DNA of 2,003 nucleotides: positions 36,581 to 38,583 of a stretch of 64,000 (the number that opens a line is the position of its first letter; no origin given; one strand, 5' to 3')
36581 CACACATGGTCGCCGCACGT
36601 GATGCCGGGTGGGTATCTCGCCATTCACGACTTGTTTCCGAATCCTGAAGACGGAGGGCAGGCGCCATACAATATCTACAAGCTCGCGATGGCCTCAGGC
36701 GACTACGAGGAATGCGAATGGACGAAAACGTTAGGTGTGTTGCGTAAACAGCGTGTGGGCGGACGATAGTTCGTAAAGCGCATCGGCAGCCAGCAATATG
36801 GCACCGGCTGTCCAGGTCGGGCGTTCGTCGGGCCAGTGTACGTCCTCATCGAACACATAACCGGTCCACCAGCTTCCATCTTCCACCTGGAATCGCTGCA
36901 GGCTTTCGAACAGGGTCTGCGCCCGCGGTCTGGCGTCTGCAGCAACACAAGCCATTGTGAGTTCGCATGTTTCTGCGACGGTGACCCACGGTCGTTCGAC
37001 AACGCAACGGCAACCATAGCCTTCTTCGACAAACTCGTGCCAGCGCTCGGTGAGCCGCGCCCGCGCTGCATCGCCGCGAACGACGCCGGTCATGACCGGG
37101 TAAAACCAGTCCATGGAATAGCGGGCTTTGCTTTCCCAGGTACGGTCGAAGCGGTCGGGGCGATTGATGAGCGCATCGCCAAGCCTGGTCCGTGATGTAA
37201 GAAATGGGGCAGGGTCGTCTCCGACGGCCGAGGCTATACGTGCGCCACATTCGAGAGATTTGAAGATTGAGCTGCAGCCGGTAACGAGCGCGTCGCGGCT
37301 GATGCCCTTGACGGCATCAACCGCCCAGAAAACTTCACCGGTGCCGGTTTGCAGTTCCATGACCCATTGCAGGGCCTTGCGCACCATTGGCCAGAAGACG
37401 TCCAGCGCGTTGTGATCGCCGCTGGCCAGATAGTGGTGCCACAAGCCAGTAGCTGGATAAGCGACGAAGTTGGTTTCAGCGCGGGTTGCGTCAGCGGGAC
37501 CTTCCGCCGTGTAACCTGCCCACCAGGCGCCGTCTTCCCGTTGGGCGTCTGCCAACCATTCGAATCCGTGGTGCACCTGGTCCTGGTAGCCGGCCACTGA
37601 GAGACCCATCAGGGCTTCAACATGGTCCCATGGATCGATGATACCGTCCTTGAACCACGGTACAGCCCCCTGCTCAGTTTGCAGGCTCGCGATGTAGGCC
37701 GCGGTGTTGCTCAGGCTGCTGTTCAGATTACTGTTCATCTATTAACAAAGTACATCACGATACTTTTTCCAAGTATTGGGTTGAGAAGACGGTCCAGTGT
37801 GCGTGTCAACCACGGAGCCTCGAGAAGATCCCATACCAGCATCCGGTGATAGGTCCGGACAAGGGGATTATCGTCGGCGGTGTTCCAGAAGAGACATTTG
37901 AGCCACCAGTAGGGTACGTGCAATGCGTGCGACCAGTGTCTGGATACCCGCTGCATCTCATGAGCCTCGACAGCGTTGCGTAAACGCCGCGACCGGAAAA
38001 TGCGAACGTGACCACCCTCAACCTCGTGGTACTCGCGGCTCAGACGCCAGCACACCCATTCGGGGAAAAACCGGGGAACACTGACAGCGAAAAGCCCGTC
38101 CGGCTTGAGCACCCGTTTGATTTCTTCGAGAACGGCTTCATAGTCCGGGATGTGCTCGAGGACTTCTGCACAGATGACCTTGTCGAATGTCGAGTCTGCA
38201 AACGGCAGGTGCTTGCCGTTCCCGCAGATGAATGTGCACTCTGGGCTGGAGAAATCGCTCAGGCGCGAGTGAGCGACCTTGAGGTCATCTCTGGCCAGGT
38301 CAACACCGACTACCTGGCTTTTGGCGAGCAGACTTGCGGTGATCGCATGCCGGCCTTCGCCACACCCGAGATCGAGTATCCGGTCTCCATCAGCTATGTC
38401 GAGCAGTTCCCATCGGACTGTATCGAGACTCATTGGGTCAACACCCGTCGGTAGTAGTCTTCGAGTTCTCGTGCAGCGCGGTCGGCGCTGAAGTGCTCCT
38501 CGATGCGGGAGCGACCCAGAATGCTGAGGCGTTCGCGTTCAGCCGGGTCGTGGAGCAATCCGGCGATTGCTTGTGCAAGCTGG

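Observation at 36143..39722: Complete methylmannose-polysaccharide (MMP)-like biosynthetic cluster in a Gammaproteobacterium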

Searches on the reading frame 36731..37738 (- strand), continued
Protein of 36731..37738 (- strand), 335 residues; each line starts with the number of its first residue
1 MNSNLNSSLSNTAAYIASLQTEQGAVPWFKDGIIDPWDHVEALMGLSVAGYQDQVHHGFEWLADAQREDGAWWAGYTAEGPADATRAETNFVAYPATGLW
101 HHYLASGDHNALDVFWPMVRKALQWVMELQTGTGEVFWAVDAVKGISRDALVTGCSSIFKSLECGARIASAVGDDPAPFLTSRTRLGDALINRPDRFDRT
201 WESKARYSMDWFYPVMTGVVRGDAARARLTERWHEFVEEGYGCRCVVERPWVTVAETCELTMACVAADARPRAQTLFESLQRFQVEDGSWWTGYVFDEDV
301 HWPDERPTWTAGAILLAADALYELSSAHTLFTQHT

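Call 47: list_cluster_members(proteins=[P0250, P0251, P0253, P0254, P0255, P0256, P0260, P0261, P0263, P0267])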
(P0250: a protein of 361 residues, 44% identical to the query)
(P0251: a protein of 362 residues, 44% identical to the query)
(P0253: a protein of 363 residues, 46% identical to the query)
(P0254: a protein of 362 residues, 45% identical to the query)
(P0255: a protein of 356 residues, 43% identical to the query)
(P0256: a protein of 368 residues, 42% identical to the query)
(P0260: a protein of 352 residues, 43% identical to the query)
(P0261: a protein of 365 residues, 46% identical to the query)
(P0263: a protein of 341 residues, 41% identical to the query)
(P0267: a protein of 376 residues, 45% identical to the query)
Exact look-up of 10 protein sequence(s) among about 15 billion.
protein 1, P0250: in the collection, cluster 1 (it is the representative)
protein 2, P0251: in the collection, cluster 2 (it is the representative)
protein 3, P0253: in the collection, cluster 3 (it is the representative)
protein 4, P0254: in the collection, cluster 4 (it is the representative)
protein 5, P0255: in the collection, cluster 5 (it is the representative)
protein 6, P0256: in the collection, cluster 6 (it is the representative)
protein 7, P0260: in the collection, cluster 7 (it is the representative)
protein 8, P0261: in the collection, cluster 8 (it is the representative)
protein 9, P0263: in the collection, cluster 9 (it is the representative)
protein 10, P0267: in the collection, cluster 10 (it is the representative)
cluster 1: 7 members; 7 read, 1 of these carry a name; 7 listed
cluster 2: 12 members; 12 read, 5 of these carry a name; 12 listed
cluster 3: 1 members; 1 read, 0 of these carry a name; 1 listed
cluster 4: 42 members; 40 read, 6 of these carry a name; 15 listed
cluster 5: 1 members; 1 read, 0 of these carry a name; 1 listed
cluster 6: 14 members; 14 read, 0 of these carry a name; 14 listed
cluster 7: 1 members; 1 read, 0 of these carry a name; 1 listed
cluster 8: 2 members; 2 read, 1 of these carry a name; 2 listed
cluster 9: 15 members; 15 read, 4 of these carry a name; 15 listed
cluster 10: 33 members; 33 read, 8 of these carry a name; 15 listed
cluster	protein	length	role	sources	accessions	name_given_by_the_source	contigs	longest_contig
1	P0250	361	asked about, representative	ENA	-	-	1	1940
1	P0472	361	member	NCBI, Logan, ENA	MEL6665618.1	MAG: prenyltransferase [Pseudomonadota bacterium]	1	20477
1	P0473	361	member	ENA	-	-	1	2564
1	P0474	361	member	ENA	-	-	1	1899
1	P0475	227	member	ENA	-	-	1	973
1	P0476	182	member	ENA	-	-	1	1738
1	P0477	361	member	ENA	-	-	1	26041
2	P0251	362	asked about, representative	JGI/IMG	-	-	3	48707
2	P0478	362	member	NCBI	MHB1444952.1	MAG: prenyltransferase/squalene oxidase repeat-containing protein [Acidimicrobiales ...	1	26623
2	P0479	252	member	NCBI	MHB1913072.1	MAG: prenyltransferase/squalene oxidase repeat-containing protein, partial ...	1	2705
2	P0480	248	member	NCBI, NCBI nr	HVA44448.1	MAG TPA: hypothetical protein VNF50_13280, partial [Acidimicrobiales bacterium] | hypothetical protein [Acidimicrobiales bacterium]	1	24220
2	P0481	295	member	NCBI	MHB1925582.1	MAG: prenyltransferase/squalene oxidase repeat-containing protein, partial ...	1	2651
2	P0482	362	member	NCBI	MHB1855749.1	MAG: prenyltransferase [Acidimicrobiales bacterium]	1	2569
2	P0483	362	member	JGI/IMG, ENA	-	-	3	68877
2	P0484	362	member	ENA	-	-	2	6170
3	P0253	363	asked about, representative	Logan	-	-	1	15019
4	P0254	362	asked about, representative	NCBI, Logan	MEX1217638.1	MAG: hypothetical protein WEA11_03855 [Acidimicrobiales bacterium]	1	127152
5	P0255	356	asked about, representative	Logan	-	-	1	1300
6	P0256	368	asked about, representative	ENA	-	-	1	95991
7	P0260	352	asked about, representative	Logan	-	-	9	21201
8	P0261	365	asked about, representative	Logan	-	-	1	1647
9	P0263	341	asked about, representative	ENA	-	-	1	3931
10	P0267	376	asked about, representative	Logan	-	-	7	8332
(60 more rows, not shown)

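Call 55: find_encoding_contigs(protein=P0472, flank=5000, max_places=1)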
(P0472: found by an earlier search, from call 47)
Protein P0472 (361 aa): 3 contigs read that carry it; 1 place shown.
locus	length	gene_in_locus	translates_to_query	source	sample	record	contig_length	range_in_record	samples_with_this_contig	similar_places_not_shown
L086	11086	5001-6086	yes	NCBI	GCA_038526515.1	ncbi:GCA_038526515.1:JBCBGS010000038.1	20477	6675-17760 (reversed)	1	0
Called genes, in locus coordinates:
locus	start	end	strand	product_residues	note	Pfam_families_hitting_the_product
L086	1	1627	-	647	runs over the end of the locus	PF16177:ACAS_N, PF00501:AMP-binding, PF13193:AMP-binding_C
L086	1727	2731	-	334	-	PF08240:ADH_N, PF00107:ADH_zinc_N, PF13602:ADH_zinc_N_2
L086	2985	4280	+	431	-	PF13439:Glyco_transf_4, PF13579:Glyco_trans_4_4, PF20706:GT4-conflict, PF00534:Glycos_transf_1, PF13692:Glyco_trans_1_4, PF13524:Glyco_trans_1_2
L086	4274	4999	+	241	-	PF01209:Ubie_methyltran, PF02353:CMAS (weak), PF07021:MetW (faint), PF13489:Methyltransf_23, PF13847:Methyltransf_31, PF08241:Methyltransf_11, PF08242:Methyltransf_12, PF13649:Methyltransf_25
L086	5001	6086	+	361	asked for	-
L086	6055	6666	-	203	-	PF13578:Methyltransf_24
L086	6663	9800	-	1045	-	PF00873:ACR_tran, PF03176:MMPL (weak)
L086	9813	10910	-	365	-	PF25954:Beta-barrel_RND_2, PF25944:Beta-barrel_RND (weak), PF25967:RND-MFP_C, PF25989:YknX_C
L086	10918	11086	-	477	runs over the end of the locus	PF02321:OEP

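Call 56: find_encoding_contigs(protein=P0249, flank=5000, max_places=1)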
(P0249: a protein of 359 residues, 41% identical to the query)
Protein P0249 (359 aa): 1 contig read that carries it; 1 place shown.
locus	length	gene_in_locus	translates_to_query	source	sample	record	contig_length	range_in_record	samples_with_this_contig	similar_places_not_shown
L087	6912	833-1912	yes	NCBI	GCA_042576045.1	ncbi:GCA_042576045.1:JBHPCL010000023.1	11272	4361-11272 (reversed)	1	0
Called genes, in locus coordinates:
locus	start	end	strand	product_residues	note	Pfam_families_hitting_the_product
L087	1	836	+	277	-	PF02353:CMAS, PF13489:Methyltransf_23, PF01209:Ubie_methyltran, PF07021:MetW (weak), PF13847:Methyltransf_31, PF08241:Methyltransf_11, PF08242:Methyltransf_12, PF13649:Methyltransf_25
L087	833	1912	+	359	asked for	-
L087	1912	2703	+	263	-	PF00132:Hexapep, PF14602:Hexapep_2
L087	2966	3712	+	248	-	PF01694:Rhomboid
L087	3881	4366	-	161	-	PF00571:CBS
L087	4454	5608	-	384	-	PF14659:Phage_int_SAM_3, PF22022:Phage_int_M, PF00589:Phage_integrase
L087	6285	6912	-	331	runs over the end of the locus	PF05063:MT-A70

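Call 57: find_encoding_contigs(protein=P0443, flank=5000, max_places=1)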
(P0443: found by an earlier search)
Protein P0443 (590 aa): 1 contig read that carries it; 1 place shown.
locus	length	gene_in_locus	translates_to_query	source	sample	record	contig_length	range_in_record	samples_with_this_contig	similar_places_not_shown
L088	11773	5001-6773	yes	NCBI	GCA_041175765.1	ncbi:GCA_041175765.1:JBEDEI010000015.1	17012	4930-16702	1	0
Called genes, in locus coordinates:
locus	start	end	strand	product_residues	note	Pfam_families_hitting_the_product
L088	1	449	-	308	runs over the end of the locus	PF01790:LGT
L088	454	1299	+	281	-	PF01435:Peptidase_M48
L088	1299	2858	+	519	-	PF20154:LNT_N, PF00795:CN_hydrolase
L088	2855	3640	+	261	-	PF01263:Aldose_epim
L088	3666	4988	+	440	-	PF13439:Glyco_transf_4, PF13579:Glyco_trans_4_4, PF20706:GT4-conflict, PF00534:Glycos_transf_1, PF13692:Glyco_trans_1_4, PF13524:Glyco_trans_1_2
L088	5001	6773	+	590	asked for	PF01209:Ubie_methyltran, PF08241:Methyltransf_11, PF08242:Methyltransf_12, PF13489:Methyltransf_23, PF13649:Methyltransf_25, PF13847:Methyltransf_31, PF13249:SQHop_cyclase_N (faint)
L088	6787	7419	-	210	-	PF13578:Methyltransf_24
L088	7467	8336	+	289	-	PF13622:4HBT_3, PF02551:Acyl_CoA_thio (weak), PF20789:4HBT_3C, PF02551:Acyl_CoA_thio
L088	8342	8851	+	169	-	PF04116:FA_hydroxylase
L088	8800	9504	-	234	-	-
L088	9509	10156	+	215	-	PF02660:G3P_acyltransf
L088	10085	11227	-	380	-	PF00535:Glycos_transf_2, PF13641:Glyco_tranf_2_3, PF13506:Glyco_transf_21 (weak)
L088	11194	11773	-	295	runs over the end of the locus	PF01425:Amidase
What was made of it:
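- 37735..38433 (-): pMeT3-like class I SAM methyltransferase (232 aa), predicted mannose 3-O-methyltransferase. In an Actinomycetota MAG it is fused to MmpH (call 57).
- A MeT3::MmpH fusion exists in Actinomycetota (call 57).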

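Call 58: find_encoding_contigs(protein=P0289, flank=5000, max_places=1)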
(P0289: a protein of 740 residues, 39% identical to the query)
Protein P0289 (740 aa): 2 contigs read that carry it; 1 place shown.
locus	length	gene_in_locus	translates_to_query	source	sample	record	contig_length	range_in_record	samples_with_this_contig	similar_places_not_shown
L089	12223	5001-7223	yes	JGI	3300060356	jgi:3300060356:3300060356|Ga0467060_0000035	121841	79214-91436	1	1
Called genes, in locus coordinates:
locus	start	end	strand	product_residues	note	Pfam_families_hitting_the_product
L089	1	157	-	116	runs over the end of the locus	PF01648:ACPS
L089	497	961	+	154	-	-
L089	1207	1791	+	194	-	-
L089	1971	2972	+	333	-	PF00144:Beta-lactamase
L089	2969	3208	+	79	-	PF00550:PP-binding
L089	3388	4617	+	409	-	PF00501:AMP-binding, PF13193:AMP-binding_C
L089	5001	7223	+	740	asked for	-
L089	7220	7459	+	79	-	PF00550:PP-binding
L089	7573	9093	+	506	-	PF00501:AMP-binding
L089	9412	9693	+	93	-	-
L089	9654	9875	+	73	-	PF00665:rve (weak), PF13683:rve_3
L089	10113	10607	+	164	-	PF01548:DEDD_Tnp_IS110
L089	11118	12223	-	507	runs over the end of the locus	PF19614:DUF6119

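Call 64: search_protein_families(library=padloc, proteins=[window:36731-37738:-], max_evalue=0.001)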
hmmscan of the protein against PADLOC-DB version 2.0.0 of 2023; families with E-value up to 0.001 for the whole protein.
window:36731-37738:- (335 aa): 0 families

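Call 66: predict_structure(alignment_id=A2)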
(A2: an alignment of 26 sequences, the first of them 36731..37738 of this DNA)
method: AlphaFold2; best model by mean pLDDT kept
length: 335 residues; sequences in the alignment: 26
mean_pLDDT: 93.5   pTM: 0.93
mean pLDDT of the five models: 93.5, 92.7, 91.9, 89.6, 88.7
residues with pLDDT >= 90: 280; 70-90: 43; 50-70: 10; < 50: 2
segments of 3 or more residues with pLDDT < 50: none
pLDDT, mean of each block of 10 residues (from residue 1): 74 97 95 95 98 98 98 93 92 99 98 99 99 95 92 96 98 99 98 82 78 96 96 94 90 95 97 96 91 85 85 98 95 80
secondary structure, 60 per line:
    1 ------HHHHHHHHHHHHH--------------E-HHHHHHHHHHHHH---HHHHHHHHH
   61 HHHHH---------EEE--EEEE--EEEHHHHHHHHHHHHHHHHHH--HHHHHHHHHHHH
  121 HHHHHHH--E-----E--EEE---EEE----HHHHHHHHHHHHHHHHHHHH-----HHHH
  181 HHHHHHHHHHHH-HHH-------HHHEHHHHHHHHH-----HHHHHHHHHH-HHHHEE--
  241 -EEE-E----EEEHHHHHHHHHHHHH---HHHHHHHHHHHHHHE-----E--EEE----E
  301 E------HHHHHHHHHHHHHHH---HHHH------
elements in order: H7-19 H36-48 H52-65 E75-77 E80-83 E86-88 H89-106 H109-127 E139-141 E145-147 H152-171 H177-192 H208-216 H222-231 H233-236 E242-244 E251-253 H254-266 H270-283 E293-295 H308-322 H326-329
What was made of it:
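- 36731..37738 (-): MmpH-like (alpha/alpha)6-barrel, predicted endo-alpha-(1->4)-(methyl)mannosidase (335 aa). The AlphaFold model has pLDDT 93.5 (call 66).
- On MmpH (MMP endo-alpha-1,4-mannosidase): The AlphaFold2 model has pLDDT 93.5 and pTM 0.93 (call 66).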

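Call 68: fold_search(model_id=the predicted structure, library=pdb)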
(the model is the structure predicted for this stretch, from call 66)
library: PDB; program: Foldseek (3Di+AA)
matches with E <= 10: 867; with E <= 0.001: 344
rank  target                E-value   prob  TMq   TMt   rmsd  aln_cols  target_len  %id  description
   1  7qsj_A                3.7e-35  1.00  0.94  0.91   1.1       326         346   43  Methylmannose polysaccharide hydrolase MmpH from M. hassiacum (released 2023-01-25)
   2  7qsj_B                4.1e-35  1.00  0.94  0.91   1.1       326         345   43  Methylmannose polysaccharide hydrolase MmpH from M. hassiacum (released 2023-01-25)
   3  8hmm                  5.3e-09  1.00  0.68  0.37   4.0       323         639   16  Crystal structure of AoRhaA (released 2023-12-06)
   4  7c25                  1.2e-08  1.00  0.75  0.68   4.7       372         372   13  Glycosidase Wild Type at pH8.0 (released 2021-05-12)
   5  8iwf_A                1.4e-08  1.00  0.71  0.40   4.3       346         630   16  Aspergillus niger Rha-2 and pNPR (released 2024-04-03)
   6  5z3a                  1.5e-08  1.00  0.75  0.68   4.7       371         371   13  Glycosidase Wild Type (released 2019-05-15)
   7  8iwd_A                1.6e-08  1.00  0.67  0.37   4.3       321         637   18  Aspergillus niger Rha-2 (released 2024-04-03)
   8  5z3c                  1.7e-08  1.00  0.75  0.68   4.6       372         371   14  Glycosidase E178A (released 2019-05-15)
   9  7c24                  2.4e-08  1.00  0.74  0.67   4.7       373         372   13  Glycosidase F290Y at pH8.0 (released 2021-05-12)
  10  9ju0_AAA              2.4e-08  1.00  0.76  0.31   4.6       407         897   13  C-terminally truncated dextran dextrinase bound with acarbose (released 2025-09-03)
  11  2afa_A                2.6e-08  1.00  0.63  0.53   7.4       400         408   13  Crystal Structure of putative NAG isomerase from Salmonella typhimurium (released 2005-08-16)
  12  5z3e                  2.7e-08  1.00  0.74  0.67   4.7       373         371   15  Glycosidase E335A (released 2019-05-15)
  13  9ju0_BBB              2.9e-08  1.00  0.77  0.31   4.5       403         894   12  C-terminally truncated dextran dextrinase bound with acarbose (released 2025-09-03)
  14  5z3b                  3.0e-08  1.00  0.75  0.68   4.7       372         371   13  Glycosidase Y48F (released 2019-05-15)
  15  9ju0_CCC              3.9e-08  1.00  0.76  0.31   4.6       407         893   13  C-terminally truncated dextran dextrinase bound with acarbose (released 2025-09-03)
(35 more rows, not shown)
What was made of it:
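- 36731..37738 (-): Foldseek's top hit is 7QSJ with TM 0.94 and rmsd 1.1 A, while the next hit has TM 0.68 (call 68).
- On MmpH (MMP endo-alpha-1,4-mannosidase): The next hit has TM 0.68 (call 68).
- The AlphaFold model matches 7QSJ with TM 0.94 and rmsd 1.1 A (calls 66, 68).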

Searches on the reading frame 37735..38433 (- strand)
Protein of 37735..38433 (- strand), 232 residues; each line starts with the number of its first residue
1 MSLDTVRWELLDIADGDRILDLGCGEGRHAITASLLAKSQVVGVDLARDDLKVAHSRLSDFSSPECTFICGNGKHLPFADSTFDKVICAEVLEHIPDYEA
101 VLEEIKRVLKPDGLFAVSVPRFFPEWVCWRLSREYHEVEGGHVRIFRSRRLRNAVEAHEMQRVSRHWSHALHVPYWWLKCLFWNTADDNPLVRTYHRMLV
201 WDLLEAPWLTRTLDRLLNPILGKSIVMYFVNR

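Call 3: search_protein_families(library=pfam, proteins=[window:37735-38433:-], max_evalue=0.01)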
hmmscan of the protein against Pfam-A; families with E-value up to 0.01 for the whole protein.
window:37735-38433:- (232 aa): 15 families
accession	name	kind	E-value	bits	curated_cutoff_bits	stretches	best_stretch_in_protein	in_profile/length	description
PF08241.18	Methyltransf_11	-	7.4e-25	87.9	21.2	1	20-116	1-94/95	Methyltransferase domain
PF13847.12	Methyltransf_31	-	1.5e-24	86.8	27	1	15-121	3-113/145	Methyltransferase domain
PF13649.12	Methyltransf_25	-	3e-23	82.8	27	1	19-113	1-97/97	Methyltransferase domain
PF13489.12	Methyltransf_23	-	3.5e-19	69.6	27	1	13-158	20-157/164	Methyltransferase domain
PF01209.24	Ubie_methyltran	-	3.5e-17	63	20.1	1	15-117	47-151/233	ubiE/COQ5 methyltransferase family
PF08242.18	Methyltransf_12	-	5.1e-15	56.4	30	1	20-115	1-98/98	Methyltransferase domain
PF02353.26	CMAS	-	1.1e-09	38.5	27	1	9-117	56-164/273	Mycolic acid cyclopropane synthetase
PF06325.19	PrmA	-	5.7e-07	29.8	22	1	14-118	160-259/296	Ribosomal protein L11 methyltransferase (PrmA)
PF01135.25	PCMT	-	2e-06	28.2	20.3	1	8-97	66-157/210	Protein-L-isoaspartate(D-aspartate) O-methyltransferase (PCMT)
PF05148.21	Methyltransf_8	-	3.8e-06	27.4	27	1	17-118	74-157/219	Hypothetical methyltransferase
PF07021.18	MetW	-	6.5e-06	26.3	21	1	13-123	11-113/193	Methionine biosynthesis protein MetW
PF03141.22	Methyltransf_29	-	6.5e-06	25.4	23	1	18-121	120-221/506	Putative S-adenosyl-L-methionine-dependent methyltransferase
PF05401.17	NodS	-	0.00031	21.1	24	1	17-121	45-148/201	Nodulation protein S (NodS)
PF05175.20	MTS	-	0.0051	16.9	23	1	15-88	31-104/170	Methyltransferase small domain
PF20922.3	Anamorsin_N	-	0.0053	16.9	27.1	1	77-117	46-87/163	Anamorsin, N-terminal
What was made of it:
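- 37735..38433 (-): Pfam finds Methyltransf_11/25/31 (call 3).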

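Call 4: search_protein_families(library=ncbifam, proteins=[window:37735-38433:-], max_evalue=0.01)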
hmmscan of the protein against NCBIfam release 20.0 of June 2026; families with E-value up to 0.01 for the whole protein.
window:37735-38433:- (232 aa): 63 families (the best 25 are shown)
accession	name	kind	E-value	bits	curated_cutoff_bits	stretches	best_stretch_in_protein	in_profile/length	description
NF045667.1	MTase_DVU1556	equivalog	2.7e-20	72.7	155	1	9-118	16-120/213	DVU_1556 family methyltransferase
NF041537.1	ArsM_AhpD_UU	exception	5.8e-19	68.1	510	1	12-117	73-180/345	arsenite methyltransferase/AhpD domain selenoprotein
TIGR01934.1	MenG_MenH_UbiE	subfamily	1.1e-18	67.3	158.35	1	14-117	38-141/223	ubiquinone/menaquinone biosynthesis methyltransferase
NF041536.1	ArsM_DUF2284_UU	exception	1.1e-18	66.9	575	1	11-117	72-180/459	arsenite methyltransferase/DUF2284 domain selenoprotein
NF047649.1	MTase_UXPK_star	exception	8e-18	64.4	460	1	10-117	72-181/283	methyltransferase/UXPK-star double selenoprotein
TIGR02752.1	MenG_heptapren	equivalog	2.8e-17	63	419.85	1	10-116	40-148/231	demethylmenaquinone methyltransferase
NF001243.0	PRK00216.1-4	equivalog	2.9e-17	62.8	235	1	10-115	42-149/237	demethylmenaquinone methyltransferase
NF008823.0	PRK11873.1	subfamily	3.6e-17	62.7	263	1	10-118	72-182/272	arsenite methyltransferase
NF001244.0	PRK00216.1-5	equivalog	1.6e-16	60.4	216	1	12-117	45-153/236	bifunctional demethylmenaquinone methyltransferase/2-methoxy-6-polyprenyl-1,4-benzoquinol methylase UbiE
TIGR02072.1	BioC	equivalog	7.1e-16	58.7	184.95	1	17-119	36-134/244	malonyl-ACP O-methyltransferase BioC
TIGR01983.1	UbiG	equivalog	1.1e-14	54.3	102.95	1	15-118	49-152/228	bifunctional 2-polyprenyl-6-hydroxyphenol methylase/3-demethylubiquinol 3-O-methyltransferase UbiG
NF045823.1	PthPhpthDimycoMt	equivalog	1.9e-14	53.5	300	1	15-130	66-179/256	phthiotriol/phenolphthiotriol dimycocerosates methyltransferase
NF001241.0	PRK00216.1-2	equivalog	5.5e-14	52.4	327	1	9-118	45-148/231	demethylmenaquinone methyltransferase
NF045825.1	FAmtase_mtf2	equivalog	2e-13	50.1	400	1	15-118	58-159/248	fatty-acid O-methyltransferase Mtf2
NF040539.1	AST_met_ArsM_2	exception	3.1e-13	50.2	240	1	10-116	51-162/262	putative arsinothricin biosynthesis methyltransferase ArsM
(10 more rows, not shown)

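Call 7: search_solved_structures(query=window:37735-38433:-, max_evalue=0.001, show_alignments=1)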
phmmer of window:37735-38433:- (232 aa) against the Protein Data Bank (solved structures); distinct sequences matched with E-value up to 0.001: 51.
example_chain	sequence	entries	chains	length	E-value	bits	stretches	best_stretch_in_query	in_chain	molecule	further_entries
3bus_A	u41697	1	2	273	2.2e-17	66.6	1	9-118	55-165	Methyltransferase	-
8zc8_A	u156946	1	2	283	1.2e-13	54.4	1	8-117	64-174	MitM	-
21zq_A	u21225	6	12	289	1.2e-13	54.4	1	8-117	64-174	MitM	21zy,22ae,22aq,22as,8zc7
6uak_A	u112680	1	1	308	2.5e-13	53.3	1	13-124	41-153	SAM dependent methyltransferase LahSB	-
1xxl_A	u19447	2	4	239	3.5e-12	49.6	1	17-125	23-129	YcgJ protein | ycgJ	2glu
6uv6_A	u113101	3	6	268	3.3e-11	46.4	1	13-117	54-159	D-glucose O-methyltransferase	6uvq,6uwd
3mgg_A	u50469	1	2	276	3.9e-11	46.2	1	15-117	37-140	Methyltransferase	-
1ve3_A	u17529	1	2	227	1.3e-10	44.4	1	17-117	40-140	hypothetical protein PH0226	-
2gs9_A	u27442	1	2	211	2e-09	40.6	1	15-128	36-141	Hypothetical protein TT1324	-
1vl5_A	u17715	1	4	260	2.3e-09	40.4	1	13-140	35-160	unknown conserved protein BH2331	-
5gm1_A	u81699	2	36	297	2.8e-09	40.1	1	9-116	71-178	O-methylransferase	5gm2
4pne_A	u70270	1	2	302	8.3e-09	38.6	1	14-118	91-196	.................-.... protein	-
6f5z_A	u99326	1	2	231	1.2e-08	38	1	11-125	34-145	24-sterol C-methyltransferase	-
4krh_A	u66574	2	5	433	1.6e-08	37.6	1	15-118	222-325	Phosphoethanolamine N-methyltransferase 2 | Phospholethanolamine N-methyltransferase 2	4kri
5evj_A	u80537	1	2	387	2.2e-08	37.2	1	15-116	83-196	Arsenite methyltransferase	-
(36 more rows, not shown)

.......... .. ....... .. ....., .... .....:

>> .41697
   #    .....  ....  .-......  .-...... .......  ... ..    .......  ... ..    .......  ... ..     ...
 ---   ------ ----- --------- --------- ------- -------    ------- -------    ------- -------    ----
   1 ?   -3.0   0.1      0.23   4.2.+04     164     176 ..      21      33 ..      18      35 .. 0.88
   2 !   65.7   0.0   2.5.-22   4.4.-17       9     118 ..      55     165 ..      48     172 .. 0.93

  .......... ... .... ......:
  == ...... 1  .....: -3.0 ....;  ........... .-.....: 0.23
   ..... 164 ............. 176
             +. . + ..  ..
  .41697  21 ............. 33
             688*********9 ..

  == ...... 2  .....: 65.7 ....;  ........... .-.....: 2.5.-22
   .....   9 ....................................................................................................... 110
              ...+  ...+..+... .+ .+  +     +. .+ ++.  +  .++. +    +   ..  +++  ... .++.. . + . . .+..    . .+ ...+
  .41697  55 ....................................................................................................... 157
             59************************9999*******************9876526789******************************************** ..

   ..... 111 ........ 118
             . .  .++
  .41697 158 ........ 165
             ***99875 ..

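Call 64: search_protein_families(library=padloc, proteins=[window:37735-38433:-], max_evalue=0.001)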
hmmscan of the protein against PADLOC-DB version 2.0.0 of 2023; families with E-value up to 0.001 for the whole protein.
window:37735-38433:- (232 aa): 2 families
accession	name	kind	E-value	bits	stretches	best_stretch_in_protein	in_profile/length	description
PDLC04134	mad2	-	4.7e-24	83.1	1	9-138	285-420/492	mads_2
PDLC03339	MTase_II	-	0.00023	18.1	0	15-60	229-273/399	Type II methyltransferase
